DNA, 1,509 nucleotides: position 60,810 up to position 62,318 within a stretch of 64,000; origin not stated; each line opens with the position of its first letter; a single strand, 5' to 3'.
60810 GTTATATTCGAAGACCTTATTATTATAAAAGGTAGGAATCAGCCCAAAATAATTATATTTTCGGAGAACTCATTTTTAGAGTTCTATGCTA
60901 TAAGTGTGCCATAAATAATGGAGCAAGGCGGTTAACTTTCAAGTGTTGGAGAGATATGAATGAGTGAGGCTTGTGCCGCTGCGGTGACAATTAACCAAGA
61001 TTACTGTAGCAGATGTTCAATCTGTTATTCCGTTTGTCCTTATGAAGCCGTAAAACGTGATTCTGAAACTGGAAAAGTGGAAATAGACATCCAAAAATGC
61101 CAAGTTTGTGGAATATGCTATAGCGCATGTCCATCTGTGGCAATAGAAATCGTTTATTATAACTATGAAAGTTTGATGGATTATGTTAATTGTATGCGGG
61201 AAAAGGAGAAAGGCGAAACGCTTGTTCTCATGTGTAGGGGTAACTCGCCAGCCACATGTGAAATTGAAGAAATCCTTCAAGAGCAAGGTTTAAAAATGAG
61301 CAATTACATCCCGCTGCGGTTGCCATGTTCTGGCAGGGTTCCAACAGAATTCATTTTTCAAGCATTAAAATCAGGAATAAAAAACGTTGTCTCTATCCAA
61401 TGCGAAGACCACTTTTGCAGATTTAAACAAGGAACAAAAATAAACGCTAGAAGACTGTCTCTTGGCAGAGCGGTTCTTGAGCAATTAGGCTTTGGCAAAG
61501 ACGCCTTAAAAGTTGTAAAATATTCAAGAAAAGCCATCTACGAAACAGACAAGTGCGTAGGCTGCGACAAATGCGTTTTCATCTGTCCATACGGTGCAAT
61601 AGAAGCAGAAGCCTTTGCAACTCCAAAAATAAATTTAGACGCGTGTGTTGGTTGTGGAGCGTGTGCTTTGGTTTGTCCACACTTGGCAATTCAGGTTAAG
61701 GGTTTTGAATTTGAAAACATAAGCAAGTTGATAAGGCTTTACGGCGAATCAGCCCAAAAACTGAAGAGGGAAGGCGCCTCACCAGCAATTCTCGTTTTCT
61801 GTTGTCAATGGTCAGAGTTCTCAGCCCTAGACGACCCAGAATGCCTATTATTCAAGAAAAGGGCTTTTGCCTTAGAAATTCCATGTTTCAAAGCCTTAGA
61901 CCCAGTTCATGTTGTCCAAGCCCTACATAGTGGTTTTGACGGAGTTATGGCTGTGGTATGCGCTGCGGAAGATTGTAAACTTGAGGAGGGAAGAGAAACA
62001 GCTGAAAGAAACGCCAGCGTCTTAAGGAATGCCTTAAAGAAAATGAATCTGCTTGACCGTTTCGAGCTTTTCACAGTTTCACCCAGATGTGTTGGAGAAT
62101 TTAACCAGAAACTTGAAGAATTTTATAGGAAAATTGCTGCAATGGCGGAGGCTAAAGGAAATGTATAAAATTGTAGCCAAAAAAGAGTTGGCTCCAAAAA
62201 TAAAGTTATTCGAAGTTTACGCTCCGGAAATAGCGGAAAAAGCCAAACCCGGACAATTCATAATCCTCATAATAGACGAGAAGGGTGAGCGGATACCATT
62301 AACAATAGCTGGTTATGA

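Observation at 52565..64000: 11-kb redox supercluster: ACAD-EtfAB / HdrA::MvhD / HdrD / two 4-Cys mini-proteins / TrxR / Fd-MvhD-Fd-MvhD / NfnAB-like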

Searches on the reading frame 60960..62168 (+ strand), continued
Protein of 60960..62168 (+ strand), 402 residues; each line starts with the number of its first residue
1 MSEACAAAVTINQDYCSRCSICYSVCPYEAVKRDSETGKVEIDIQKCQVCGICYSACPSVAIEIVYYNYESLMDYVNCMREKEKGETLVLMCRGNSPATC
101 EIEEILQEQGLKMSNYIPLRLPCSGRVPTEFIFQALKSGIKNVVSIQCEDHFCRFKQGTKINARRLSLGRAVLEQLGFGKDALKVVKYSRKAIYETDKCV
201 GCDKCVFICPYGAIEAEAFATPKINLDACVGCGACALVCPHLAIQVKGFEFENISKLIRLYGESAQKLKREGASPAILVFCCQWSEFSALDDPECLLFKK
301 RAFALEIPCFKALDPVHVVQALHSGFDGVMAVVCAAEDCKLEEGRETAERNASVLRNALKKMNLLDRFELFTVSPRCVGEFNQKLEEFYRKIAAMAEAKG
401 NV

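Call 78: search_protein_families(library=ncbifam, proteins=[L083:11158-11853:+, L083:11850-12767:+, L088:11775-12962:+, L086:3025-3870:-, L001:12028-13440:+, L036:19316-20191:+, L036:18801-19319:+], max_evalue=0.00001)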
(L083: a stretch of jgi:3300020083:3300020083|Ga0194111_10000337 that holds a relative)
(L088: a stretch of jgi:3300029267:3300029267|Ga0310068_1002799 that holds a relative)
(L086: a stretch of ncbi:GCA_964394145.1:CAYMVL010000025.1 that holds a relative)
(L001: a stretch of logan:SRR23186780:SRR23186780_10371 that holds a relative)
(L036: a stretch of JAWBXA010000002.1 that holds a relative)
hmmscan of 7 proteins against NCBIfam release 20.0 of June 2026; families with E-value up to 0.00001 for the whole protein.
L083:11158-11853:+ (231 aa): 0 families

L083:11850-12767:+ (305 aa): 3 families
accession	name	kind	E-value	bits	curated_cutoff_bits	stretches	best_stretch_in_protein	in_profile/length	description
NF006396.0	PRK08645.1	equivalog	6.4e-65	219.4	453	1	4-282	311-586/611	bifunctional homocysteine S-methyltransferase/methylenetetrahydrofolate reductase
TIGR00676.1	fadh2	equivalog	2.2e-21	76.4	293.7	1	21-295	4-272/275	methylenetetrahydrofolate reductase [NAD(P)H]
TIGR00677.1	fadh2_euk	equivalog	5.2e-18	65.4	310.05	1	65-301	52-279/281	methylenetetrahydrofolate reductase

L088:11775-12962:+ (395 aa): 4 families
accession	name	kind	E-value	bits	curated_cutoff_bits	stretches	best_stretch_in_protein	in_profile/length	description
NF006807.0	PRK09325.1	subfamily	9.9e-44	149.5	269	1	91-340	20-270/283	coenzyme F420-reducing hydrogenase subunit beta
TIGR03289.1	frhB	equivalog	3.1e-39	134.7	331.5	1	89-319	15-242/275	coenzyme F420 hydrogenase subunit beta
NF006808.0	PRK09326.1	equivalog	1.6e-25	89.7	444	1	9-307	8-292/341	F420H2 dehydrogenase subunit F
NF040616.1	F420_dehyd_FpoF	exception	6.7e-25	87.8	475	1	9-307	7-291/337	F420H2 dehydrogenase subunit FpoF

L086:3025-3870:- (281 aa): 12 families
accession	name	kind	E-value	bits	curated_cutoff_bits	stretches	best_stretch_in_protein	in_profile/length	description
NF004862.0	PRK06222.1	subfamily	4e-109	364.5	220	1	1-268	1-271/281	sulfide/dihydroorotate dehydrogenase-like FAD/NAD-binding protein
NF009414.0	PRK12778.1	equivalog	2.7e-102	343.4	1103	1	1-264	1-267/752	bifunctional dihydroorotate dehydrogenase B NAD binding subunit/NADPH-dependent glutamate synthase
NF009413.0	PRK12775.1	equivalog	3.9e-74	250.1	1895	1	1-262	1-265/1006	putative trifunctional 2-polyprenylphenol hydroxylase/glutamate synthase subunit beta/ferritin domain-containing protein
NF009415.0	PRK12779.1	equivalog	4.4e-52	177.1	1519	1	3-264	652-937/944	putative bifunctional glutamate synthase subunit beta/2-polyprenylphenol hydroxylase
NF000796.0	PRK00054.1-1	equivalog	7.4e-38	130.2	224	1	8-247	12-237/254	dihydroorotate dehydrogenase electron transfer subunit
NF000798.0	PRK00054.1-3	equivalog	3.1e-32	112.1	219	1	25-245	28-242/244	dihydroorotate dehydrogenase electron transfer subunit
NF000799.0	PRK00054.1-4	equivalog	3.6e-31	108.2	314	1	4-244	9-255/258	dihydroorotate dehydrogenase electron transfer subunit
NF000797.0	PRK00054.1-2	equivalog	1.2e-28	100.2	270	1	3-242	18-262/267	dihydroorotate dehydrogenase electron transfer subunit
NF006220.0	PRK08345.1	subfamily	7.8e-18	64.7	395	1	4-241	15-283/294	cytochrome-c3 hydrogenase subunit gamma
NF040835.1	sulfhyd_HydG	equivalog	2.2e-15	56.7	650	1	13-241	33-280/292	NADPH-dependent hydrogenase/sulfhydrogenase 1 subunit gamma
NF004470.0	PRK05802.1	equivalog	5.8e-15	55.1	313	1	3-230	69-309/330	sulfide/dihydroorotate dehydrogenase-like FAD/NAD-binding protein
NF040830.1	sulfhyd_ShyC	equivalog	1.6e-13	50.5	600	1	4-117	11-127/288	NAD(P)-dependent hydrogenase/sulfhydrogenase 2 subunit gamma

L001:12028-13440:+ (470 aa): 58 families (the best 25 are shown)
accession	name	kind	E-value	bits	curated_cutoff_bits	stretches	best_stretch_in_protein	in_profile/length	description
NF009414.0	PRK12778.1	equivalog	6.8e-214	712.4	1103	1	4-468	286-751/752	bifunctional dihydroorotate dehydrogenase B NAD binding subunit/NADPH-dependent glutamate synthase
TIGR01316.1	gltA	equivalog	2.1e-196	653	471.75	1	22-466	2-449/449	NADPH-dependent glutamate synthase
NF009413.0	PRK12775.1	equivalog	5.5e-164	547.5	1895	1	11-470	296-758/1006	putative trifunctional 2-polyprenylphenol hydroxylase/glutamate synthase subunit beta/ferritin domain-containing protein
NF009415.0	PRK12779.1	equivalog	2.4e-125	419.6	1519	1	56-464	210-624/944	putative bifunctional glutamate synthase subunit beta/2-polyprenylphenol hydroxylase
NF009410.0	PRK12771.1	subfamily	2.1e-123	412.9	516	1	54-469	48-448/566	NAD(P)-binding protein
NF009454.0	PRK12814.1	equivalog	6.1e-123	411.5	916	2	55-469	103-503/657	putative NADPH-dependent glutamate synthase small subunit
TIGR01318.1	gltD_gamma_fam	subfamily_domain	2.6e-111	372.5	482.95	1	18-466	12-465/467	glutamate synthase, small subunit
NF009408.0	PRK12769.1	equivalog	1.5e-103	347.1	1003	1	19-468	198-653/659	formate-dependent uric acid utilization protein AegA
NF010590.0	PRK13984.1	equivalog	8.2e-94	314.9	946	1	13-469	157-609/611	putative oxidoreductase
TIGR03315.1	Se_ygfK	equivalog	2.4e-93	313.3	835.3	1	38-464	429-837/1012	putative selenate reductase subunit YgfK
NF009451.0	PRK12809.1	equivalog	4e-88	296.3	1154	1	22-464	184-632/639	formate-dependent uric acid utilization protein YgfT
NF009409.0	PRK12770.1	subfamily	4.7e-86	289.1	343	1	140-469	12-353/360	putative glutamate synthase subunit beta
TIGR01317.1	GOGAT_sm_gam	subfamily_domain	4.9e-81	273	447.7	1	14-469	10-481/485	glutamate synthase small subunit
NF045663.1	diclust_near_Sec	equivalog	7.2e-43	146.7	530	1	53-243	17-199/759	pyridine nucleotide-disulfide oxidoreductase/dicluster-binding protein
TIGR01292.1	TRX_reduct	equivalog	4.1e-21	75.1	343.45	1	384-466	219-300/300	thioredoxin-disulfide reductase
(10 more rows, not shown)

L036:19316-20191:+ (291 aa): 5 families
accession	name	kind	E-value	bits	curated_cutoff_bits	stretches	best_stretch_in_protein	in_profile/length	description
TIGR03288.1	CoB_CoM_SS_B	equivalog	1e-100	336.8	345.15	1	4-290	2-290/290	CoB--CoM heterodisulfide reductase subunit B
NF042965.1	MFR_anch_SdhE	equivalog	9e-58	196.1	500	1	3-281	2-276/282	8-methylmenaquinol:fumarate reductase membrane anchor subunit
NF041780.1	hetero_SS_HdrB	equivalog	5.5e-32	111.3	450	1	5-289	7-304/304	ferredoxin:CoB-CoM heterodisulfide reductase subunit HdrB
NF045670.1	quin_L_LdhH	equivalog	2.7e-17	62.3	800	1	4-263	469-705/706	L-lactate dehydrogenase (quinone) large subunit LdhH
NF004898.0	PRK06259.1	equivalog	8.1e-16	57.7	385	1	4-251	264-475/488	fumarate reductase (CoM/CoB) subunit TfrB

L036:18801-19319:+ (172 aa): 14 families
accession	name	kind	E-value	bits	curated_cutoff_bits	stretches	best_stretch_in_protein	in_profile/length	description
TIGR03290.1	CoB_CoM_SS_C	equivalog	4.4e-36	124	160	1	27-163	2-143/144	CoB--CoM heterodisulfide reductase subunit C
NF038018.1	qmoC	equivalog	4.2e-26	92.2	300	1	11-114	3-104/360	quinone-interacting membrane-bound oxidoreductase complex subunit QmoC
NF041890.1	hdrC_Methbact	equivalog_domain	1.8e-24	86.4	270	1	7-114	6-114/192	ferredoxin:CoB-CoM heterodisulfide reductase subunit HdrC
NF041779.1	hetero_SS_HdrC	equivalog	9.5e-21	74.2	350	1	25-105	29-107/198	ferredoxin:CoB-CoM heterodisulfide reductase subunit HdrC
NF008369.0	PRK11168.1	equivalog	6.2e-13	48.4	278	1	25-100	9-86/401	anaerobic glycerol-3-phosphate dehydrogenase subunit C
NF004898.0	PRK06259.1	equivalog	1.6e-10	40.2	385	1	24-115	131-230/488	fumarate reductase (CoM/CoB) subunit TfrB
NF009226.0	PRK12576.1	equivalog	7.5e-09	35.3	344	1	27-100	154-236/317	succinate dehydrogenase/fumarate reductase iron-sulfur subunit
TIGR00384.1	dhsB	subfamily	2e-08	34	88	1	21-97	134-221/222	succinate dehydrogenase and fumarate reductase iron-sulfur protein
TIGR03379.1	glycerol3P_GlpC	equivalog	6.5e-08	31.7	279.9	1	24-99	2-79/397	anaerobic glycerol-3-phosphate dehydrogenase subunit GlpC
NF004616.0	PRK05950.1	subfamily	2.4e-07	30.2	228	1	24-103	144-235/238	succinate dehydrogenase iron-sulfur subunit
NF042952.1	MFR_FeS_SdhB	equivalog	3.5e-07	29.5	600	1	68-128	198-263/320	8-methylmenaquinol:fumarate reductase iron-sulfur subunit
NF045663.1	diclust_near_Sec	equivalog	8.1e-07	27.5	530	1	27-116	304-397/759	pyridine nucleotide-disulfide oxidoreductase/dicluster-binding protein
TIGR00273.1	TIGR00273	equivalog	5.1e-06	25.6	444.8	1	27-109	293-380/432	LutB/LldF family L-lactate oxidation iron-sulfur protein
NF045670.1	quin_L_LdhH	equivalog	9.1e-06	24.2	800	0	25-112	302-394/706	L-lactate dehydrogenase (quinone) large subunit LdhH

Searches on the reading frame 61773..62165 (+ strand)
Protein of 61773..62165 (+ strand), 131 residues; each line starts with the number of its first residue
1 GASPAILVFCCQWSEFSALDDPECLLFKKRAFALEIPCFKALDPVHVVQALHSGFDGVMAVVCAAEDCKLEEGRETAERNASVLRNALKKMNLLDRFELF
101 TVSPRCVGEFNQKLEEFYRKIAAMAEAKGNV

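Call 27: search_solved_structures(query=window:61773-62165:+, max_evalue=0.01, show_alignments=3)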
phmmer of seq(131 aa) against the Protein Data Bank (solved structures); distinct sequences matched with E-value up to 0.01: 7.
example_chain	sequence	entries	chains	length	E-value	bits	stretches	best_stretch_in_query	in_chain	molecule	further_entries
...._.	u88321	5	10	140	7.9e-09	38.9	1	4-127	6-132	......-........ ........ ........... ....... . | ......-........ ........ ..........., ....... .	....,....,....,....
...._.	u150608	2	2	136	9.6e-08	35.4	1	3-124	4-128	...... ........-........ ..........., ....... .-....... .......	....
7bkb_F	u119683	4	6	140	1.2e-07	35.1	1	3-114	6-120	F420-non-reducing hydrogenase subunit D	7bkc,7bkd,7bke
8rvv_F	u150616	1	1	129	1.5e-07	34.8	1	4-122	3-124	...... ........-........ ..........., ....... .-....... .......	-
9sfi_K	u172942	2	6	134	5.7e-07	32.9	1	2-121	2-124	F420-non-reducing hydrogenase subunit delta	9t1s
9sw2_D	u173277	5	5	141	4.8e-06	29.9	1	6-84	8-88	F420-non-reducing hydrogenase iron-sulfur subunit D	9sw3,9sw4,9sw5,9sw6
5d5n_A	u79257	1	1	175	0.0056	20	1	17-124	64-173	Virion egress protein UL34 homolog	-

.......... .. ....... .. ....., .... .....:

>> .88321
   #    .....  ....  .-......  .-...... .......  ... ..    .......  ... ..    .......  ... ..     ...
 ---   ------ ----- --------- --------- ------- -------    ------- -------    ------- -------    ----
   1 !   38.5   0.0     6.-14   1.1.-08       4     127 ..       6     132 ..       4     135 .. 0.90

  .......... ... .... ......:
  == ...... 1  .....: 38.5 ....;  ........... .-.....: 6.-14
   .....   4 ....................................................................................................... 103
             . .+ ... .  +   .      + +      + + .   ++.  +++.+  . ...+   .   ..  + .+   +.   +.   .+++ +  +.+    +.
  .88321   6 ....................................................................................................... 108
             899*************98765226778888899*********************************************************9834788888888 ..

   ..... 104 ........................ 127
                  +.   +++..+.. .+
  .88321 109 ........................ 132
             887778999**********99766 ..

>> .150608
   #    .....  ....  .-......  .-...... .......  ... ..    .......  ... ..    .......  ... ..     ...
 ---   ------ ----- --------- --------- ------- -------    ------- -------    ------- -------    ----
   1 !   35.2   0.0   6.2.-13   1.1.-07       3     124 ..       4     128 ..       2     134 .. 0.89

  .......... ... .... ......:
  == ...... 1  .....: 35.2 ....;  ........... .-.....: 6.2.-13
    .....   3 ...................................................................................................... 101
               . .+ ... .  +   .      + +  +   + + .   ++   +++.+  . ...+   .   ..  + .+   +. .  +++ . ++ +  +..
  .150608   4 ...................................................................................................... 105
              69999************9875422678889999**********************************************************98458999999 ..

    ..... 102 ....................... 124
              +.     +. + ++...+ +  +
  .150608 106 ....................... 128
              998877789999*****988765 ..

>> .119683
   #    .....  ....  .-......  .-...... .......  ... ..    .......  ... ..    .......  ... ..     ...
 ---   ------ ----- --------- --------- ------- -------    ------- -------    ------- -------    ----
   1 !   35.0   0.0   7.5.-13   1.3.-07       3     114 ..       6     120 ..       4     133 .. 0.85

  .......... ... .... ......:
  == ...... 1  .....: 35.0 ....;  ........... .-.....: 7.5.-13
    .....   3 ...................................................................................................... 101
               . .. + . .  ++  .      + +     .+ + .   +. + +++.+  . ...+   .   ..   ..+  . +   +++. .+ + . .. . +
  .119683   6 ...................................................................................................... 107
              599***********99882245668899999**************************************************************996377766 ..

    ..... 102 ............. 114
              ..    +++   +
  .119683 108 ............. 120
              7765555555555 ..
